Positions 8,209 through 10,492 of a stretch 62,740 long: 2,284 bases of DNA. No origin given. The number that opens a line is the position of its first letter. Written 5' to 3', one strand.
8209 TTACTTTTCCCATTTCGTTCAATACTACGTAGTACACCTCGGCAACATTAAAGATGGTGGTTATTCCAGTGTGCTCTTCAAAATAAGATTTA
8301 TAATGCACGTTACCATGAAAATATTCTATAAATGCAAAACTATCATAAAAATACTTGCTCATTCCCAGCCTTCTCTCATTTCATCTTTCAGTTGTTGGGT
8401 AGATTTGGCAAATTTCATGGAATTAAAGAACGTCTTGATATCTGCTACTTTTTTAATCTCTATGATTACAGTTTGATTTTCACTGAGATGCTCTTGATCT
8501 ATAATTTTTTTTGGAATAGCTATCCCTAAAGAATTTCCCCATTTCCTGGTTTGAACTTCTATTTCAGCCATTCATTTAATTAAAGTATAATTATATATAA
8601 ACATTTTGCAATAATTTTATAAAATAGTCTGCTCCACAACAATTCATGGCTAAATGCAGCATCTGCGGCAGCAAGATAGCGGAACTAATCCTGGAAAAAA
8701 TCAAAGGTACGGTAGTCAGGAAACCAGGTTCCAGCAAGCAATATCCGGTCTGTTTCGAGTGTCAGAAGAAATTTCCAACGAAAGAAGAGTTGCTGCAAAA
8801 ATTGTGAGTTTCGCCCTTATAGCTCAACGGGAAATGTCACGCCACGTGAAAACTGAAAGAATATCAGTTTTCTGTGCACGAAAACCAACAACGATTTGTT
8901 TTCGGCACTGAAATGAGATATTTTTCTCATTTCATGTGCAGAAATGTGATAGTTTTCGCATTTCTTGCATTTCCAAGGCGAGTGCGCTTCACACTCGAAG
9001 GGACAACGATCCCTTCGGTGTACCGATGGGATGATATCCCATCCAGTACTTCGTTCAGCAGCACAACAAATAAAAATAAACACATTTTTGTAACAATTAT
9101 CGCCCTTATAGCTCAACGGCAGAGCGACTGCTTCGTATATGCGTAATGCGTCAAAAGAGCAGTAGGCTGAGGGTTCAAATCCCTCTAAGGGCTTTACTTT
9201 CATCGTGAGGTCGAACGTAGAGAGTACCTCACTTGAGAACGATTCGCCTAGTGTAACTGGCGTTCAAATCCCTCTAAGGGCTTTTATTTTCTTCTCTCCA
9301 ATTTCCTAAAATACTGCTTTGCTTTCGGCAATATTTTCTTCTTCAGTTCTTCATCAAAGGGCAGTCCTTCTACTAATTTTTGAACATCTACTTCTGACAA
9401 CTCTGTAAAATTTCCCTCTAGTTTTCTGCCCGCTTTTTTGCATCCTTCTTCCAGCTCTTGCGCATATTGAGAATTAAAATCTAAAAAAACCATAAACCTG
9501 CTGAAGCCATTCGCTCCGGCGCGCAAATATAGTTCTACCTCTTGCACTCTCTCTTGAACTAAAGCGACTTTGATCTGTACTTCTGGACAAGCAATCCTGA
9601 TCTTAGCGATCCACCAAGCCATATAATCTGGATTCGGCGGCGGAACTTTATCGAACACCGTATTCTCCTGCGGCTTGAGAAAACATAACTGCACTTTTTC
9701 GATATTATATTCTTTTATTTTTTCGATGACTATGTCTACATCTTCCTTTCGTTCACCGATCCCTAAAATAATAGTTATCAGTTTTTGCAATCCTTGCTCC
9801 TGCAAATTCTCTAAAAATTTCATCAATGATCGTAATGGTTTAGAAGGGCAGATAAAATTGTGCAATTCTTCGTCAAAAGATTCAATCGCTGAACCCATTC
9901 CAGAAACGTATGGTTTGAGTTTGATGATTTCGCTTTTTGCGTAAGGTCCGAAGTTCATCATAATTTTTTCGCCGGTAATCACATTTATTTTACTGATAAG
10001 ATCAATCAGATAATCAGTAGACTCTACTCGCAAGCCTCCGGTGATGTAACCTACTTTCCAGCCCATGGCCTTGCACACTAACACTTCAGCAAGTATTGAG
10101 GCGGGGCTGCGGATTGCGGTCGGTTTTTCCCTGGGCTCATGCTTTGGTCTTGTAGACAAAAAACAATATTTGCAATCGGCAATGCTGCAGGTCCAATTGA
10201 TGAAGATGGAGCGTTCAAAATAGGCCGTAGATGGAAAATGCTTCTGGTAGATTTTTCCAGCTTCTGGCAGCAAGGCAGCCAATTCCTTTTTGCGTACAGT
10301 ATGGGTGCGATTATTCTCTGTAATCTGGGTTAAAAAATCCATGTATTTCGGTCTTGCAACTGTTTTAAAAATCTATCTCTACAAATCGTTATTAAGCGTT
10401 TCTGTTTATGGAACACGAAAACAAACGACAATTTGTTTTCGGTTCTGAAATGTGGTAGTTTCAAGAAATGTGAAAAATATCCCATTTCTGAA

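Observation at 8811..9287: tRNA-Thr locus bracketed by exact duplicates of its own 5' (20 nt) and 3' (23 nt) ends, with module A and a Phe-intron homologue in between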

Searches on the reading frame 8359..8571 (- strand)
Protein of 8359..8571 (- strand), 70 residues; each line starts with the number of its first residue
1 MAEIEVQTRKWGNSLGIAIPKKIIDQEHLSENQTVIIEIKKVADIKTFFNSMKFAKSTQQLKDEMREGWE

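Call 57: search_protein_families(library=pfam, proteins=[window:8359-8571:-], max_evalue=0.01)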
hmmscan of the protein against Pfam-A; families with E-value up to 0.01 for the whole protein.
window:8359-8571:- (70 aa): 1 family
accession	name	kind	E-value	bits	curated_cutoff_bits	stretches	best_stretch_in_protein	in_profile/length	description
PF04014.23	MazE_antitoxin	-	4.2e-07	30.3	24.7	1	8-39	1-32/48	Antidote-toxin recognition MazE, bacterial antitoxin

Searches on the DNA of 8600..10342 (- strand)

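Call 13: search_rna_families(sources=[L001, L002, L003, L004, L005, L006, L007], threshold=gathering)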
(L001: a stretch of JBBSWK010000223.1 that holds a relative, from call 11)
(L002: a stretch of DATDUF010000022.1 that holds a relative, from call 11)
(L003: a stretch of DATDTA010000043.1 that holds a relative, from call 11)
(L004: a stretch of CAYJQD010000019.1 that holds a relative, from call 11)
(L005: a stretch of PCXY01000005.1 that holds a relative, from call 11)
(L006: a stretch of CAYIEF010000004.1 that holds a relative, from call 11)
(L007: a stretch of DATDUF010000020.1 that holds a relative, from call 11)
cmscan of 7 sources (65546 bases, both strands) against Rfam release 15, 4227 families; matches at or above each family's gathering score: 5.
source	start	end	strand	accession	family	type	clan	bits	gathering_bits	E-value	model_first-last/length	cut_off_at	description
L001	3722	3805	-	RF00005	tRNA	Gene; tRNA;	CL00001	63.9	29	1.5e-11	1-71/71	no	tRNA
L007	964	1048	-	RF00005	tRNA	Gene; tRNA;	CL00001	63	29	2.7e-11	1-71/71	no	tRNA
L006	8735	8852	-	RF00005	tRNA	Gene; tRNA;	CL00001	60.9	29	1e-10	1-71/71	no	tRNA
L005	9986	10071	-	RF00005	tRNA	Gene; tRNA;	CL00001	57.8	29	7.4e-10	1-71/71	no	tRNA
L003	8072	8125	-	RF00005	tRNA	Gene; tRNA;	CL00001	39.1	29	0.0001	1-71/71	no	tRNA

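Call 31: search_rna_families(source=window, start=8600, end=9400, threshold=evalue, max_evalue=10)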
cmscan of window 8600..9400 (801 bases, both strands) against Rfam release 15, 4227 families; matches with E-value up to 10: 7.
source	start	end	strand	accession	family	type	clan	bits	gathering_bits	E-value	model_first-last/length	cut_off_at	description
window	9102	9193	+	RF00005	tRNA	Gene; tRNA;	CL00001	62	29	6.2e-13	1-71/71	no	tRNA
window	8909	8936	+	RF03803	MIR1886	Gene; miRNA;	-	23.6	62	0.049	1-52/52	no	MIR1886 microRNA precursor family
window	9102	9194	-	RF04354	Plastid-ycf2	Cis-reg;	-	22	65.7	0.07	1-75/75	no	Plastid-ycf2 5UTR RNA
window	9169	9185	-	RF04351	Plastid-psbl-rps4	Cis-reg;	-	17.9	68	0.72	9-25/53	no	Plastid-psbl-rps4 3UTR RNA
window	8862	8938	-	RF03545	Flavi_ISFV_CRE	Cis-reg;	-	17.3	41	7.1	1-89/89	no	Insect-specific Flavivirus 3' UTR cis-acting replication element (CRE)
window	8989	9049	-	RF00682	mir-144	Gene; miRNA;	-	15.9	60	1.3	1-78/78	no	mir-144 microRNA precursor family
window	8933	8957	+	RF00320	snoZ185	Gene; snRNA; snoRNA; CD-box;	-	14.9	50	5.4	56-80/86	no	Small nucleolar RNA Z185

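Call 42: search_rna_families(sources=[L011, L019, L016, L025, L070, L023, L018, L020], threshold=evalue, max_evalue=5)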
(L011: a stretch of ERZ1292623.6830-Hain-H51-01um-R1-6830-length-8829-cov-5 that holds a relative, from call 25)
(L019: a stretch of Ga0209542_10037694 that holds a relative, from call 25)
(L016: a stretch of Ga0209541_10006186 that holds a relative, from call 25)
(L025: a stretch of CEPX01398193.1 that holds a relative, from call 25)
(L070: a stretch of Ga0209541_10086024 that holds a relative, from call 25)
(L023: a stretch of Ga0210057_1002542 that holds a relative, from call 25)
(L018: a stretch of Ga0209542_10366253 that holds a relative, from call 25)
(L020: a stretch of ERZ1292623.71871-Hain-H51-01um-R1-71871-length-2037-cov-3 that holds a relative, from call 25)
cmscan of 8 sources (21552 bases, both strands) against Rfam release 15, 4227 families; matches with E-value up to 5: 15.
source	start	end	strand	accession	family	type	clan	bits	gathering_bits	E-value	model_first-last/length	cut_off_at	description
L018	905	989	+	RF00005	tRNA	Gene; tRNA;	CL00001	65.1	29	2.3e-12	1-71/71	no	tRNA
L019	2255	2340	+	RF00005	tRNA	Gene; tRNA;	CL00001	63.8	29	5.5e-12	1-71/71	no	tRNA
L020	450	536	+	RF00005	tRNA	Gene; tRNA;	CL00001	63.6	29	5.9e-12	1-71/71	no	tRNA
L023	452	546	+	RF00005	tRNA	Gene; tRNA;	CL00001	61.7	29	2e-11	1-71/71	no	tRNA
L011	2756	2873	+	RF00005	tRNA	Gene; tRNA;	CL00001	60.9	29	3.4e-11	1-71/71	no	tRNA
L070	379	465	+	RF00005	tRNA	Gene; tRNA;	CL00001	58.8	29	1.3e-10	1-71/71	no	tRNA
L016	1387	1440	+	RF00005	tRNA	Gene; tRNA;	CL00001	39.1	29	3.3e-05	1-71/71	no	tRNA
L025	572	627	+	RF00005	tRNA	Gene; tRNA;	CL00001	30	29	0.011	7-64/71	no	tRNA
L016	2842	2936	+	RF01212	sn2524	Gene; snRNA; snoRNA; CD-box;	-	25.4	44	3.8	1-109/109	no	Small nucleolar RNA sn2524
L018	700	769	+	RF00320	snoZ185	Gene; snRNA; snoRNA; CD-box;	-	22.9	50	0.52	1-86/86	no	Small nucleolar RNA Z185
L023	452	547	-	RF04354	Plastid-ycf2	Cis-reg;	-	22.1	65.7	1.7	1-75/75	no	Plastid-ycf2 5UTR RNA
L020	450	537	-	RF04354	Plastid-ycf2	Cis-reg;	-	21.3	65.7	2.8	1-75/75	no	Plastid-ycf2 5UTR RNA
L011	312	411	+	RF01506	Afu_294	Gene; snRNA; snoRNA; CD-box;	-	21.2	43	3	1-83/83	no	A. fumigatus snoRNA Afu_294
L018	905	990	-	RF04354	Plastid-ycf2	Cis-reg;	-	20.6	65.7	4.4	1-75/75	no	Plastid-ycf2 5UTR RNA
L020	718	836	+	RF02111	IS009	Gene;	-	17.2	117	3.2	1-199/199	no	IS009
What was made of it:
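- On T-box-like tRNA-sensing leader: No Rfam hit (calls 31, 42).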

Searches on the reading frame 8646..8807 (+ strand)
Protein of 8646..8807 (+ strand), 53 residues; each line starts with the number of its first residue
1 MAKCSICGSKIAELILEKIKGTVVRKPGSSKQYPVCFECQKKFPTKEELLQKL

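Call 25: find_related_loci(query=A1, collection=metagenome_contigs, flank=2500)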
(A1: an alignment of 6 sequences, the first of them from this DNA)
Query A1 (53 aa) in metagenome_contigs; peptide patterns used: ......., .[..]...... (x = any residue, [..] = any of these).
600 stretches matched a pattern (row limit reached: there are more); 223 encode a relative of the query (tblastn E <= 1e-3); the best 80 are kept; 80 distinct loci.
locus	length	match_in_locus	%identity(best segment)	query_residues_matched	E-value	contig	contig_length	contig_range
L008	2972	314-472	92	1-53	8e-29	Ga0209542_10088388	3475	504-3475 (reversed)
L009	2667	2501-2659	92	1-53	4e-29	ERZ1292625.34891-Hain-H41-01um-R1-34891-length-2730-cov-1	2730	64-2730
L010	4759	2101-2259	89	1-53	4e-28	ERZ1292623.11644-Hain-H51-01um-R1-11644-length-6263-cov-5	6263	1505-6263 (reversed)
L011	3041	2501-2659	89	1-53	5e-28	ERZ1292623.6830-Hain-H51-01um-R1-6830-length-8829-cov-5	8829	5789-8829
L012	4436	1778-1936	91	1-53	1e-27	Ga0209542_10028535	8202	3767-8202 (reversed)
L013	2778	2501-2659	89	1-53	3e-27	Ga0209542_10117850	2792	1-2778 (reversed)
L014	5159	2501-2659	85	1-53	4e-27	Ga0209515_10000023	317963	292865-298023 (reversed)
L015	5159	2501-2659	85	1-53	4e-27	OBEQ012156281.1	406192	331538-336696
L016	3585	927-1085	87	1-53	6e-27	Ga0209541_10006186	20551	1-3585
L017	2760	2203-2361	85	1-53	7e-27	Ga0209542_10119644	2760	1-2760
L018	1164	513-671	87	1-53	3e-27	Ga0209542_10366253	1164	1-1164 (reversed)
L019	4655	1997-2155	85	1-53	1e-26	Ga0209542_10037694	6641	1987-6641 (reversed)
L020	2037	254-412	85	1-53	3e-26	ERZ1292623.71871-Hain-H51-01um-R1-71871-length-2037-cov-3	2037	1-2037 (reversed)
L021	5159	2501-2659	83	1-53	9e-26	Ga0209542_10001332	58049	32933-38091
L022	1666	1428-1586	83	1-53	2e-25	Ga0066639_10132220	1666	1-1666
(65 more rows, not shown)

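Call 57: search_protein_families(library=pfam, proteins=[window:8646-8807:+], max_evalue=0.01)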
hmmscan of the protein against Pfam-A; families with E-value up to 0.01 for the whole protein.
window:8646-8807:+ (53 aa): 1 family
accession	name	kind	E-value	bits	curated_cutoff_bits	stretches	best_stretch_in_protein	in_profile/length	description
PF13248.11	Zn_ribbon_3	-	0.0013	18.6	27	0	1-12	2-13/26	zinc-ribbon domain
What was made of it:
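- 8646..8807 (+): 53-aa zinc-ribbon ORF. It is the conserved upstream neighbour of tRNA-Thr(CGU) and is probably co-transcribed with it. Only a weak Zn_ribbon_3 Pfam hit (call 57).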

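Call 65: find_encoding_contigs(protein=window:8646-8807:+, flank=3000, max_places=10)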
Protein window:8646-8807:+ (53 aa): no gene with exactly this product is on record in the collection.

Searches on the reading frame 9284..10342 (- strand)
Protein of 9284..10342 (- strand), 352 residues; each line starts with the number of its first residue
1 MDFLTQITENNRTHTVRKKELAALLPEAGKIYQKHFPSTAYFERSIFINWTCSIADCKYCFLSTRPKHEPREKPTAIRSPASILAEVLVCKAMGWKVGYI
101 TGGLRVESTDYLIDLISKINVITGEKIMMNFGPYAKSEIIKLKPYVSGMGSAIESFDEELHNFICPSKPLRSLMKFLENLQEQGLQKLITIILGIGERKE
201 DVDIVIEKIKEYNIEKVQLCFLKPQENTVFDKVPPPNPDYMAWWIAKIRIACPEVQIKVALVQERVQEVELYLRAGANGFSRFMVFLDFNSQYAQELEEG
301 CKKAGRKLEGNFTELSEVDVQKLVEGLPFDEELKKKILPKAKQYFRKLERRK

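Call 11: find_related_loci(query=window:9284-10342:-, collection=genome_contigs, flank=6000)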
Query window:9284-10342:- (352 aa) in genome_contigs; peptide patterns used: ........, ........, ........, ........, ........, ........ (x = any residue, [..] = any of these).
363 stretches matched a pattern; 8 encode a relative of the query (tblastn E <= 1e-3); 7 distinct loci.
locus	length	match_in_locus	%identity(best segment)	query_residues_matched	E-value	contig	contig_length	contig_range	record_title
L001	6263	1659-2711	89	1-351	0e+0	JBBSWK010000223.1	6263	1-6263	MAG: Nanoarchaeota archaeon isolate H51-bin025_1 H51_bin025_1_000000000229, whole genome shotgun sequence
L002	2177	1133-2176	88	1-348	0e+0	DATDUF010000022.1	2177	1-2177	MAG TPA_asm: Candidatus Nanoarchaeia archaeon isolate SMAG_U8050 k141_1532834, whole genome shotgun sequence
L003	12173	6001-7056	84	1-352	0e+0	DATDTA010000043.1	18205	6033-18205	MAG TPA_asm: Candidatus Nanoarchaeia archaeon isolate SMAG_U8017 k141_1036544, whole genome shotgun sequence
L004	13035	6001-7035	83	1-345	0e+0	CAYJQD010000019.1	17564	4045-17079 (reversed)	MAG TPA_asm: uncultured Methanosarcinales archaeon isolate ERP125453_co1_474 genome assembly, contig: NODE_3253_length_1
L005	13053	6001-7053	74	1-351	2e-178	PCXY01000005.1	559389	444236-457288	MAG: Candidatus Woesearchaeota archaeon CG10_big_fil_rev_8_21_14_0_10_45_16 CG10_8_21_14_0.10_scaffold_1_c, whole genome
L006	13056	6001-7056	86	1-352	0e+0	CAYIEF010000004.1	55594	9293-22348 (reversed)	MAG TPA_asm: uncultured Methanosarcinales archaeon isolate ERP119705_co19_172 genome assembly, contig: NODE_297_length_5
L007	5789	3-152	80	303-352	5e-19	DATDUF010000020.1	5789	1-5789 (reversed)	MAG TPA_asm: Candidatus Nanoarchaeia archaeon isolate SMAG_U8050 k141_362520, whole genome shotgun sequence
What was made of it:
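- Tried and rejected: Rejected, because the same architecture appears in independent assemblies from several projects (calls 11, 25).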

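Call 57: search_protein_families(library=pfam, proteins=[window:9284-10342:-], max_evalue=0.01)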
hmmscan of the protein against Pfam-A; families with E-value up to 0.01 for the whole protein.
window:9284-10342:- (352 aa): 1 family
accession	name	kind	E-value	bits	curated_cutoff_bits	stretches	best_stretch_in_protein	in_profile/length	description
PF04055.27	Radical_SAM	-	1.1e-10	42.4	29.5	1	56-207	10-164/166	Radical SAM superfamily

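Call 66: find_encoding_contigs(protein=window:9284-10342:-, flank=3000, max_places=10)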
Protein window:9284-10342:- (352 aa): no gene with exactly this product is on record in the collection.
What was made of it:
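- Tried and rejected: Exact-protein look-ups for the zinc-ribbon and radical SAM proteins found no contig on record (calls 65, 66).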
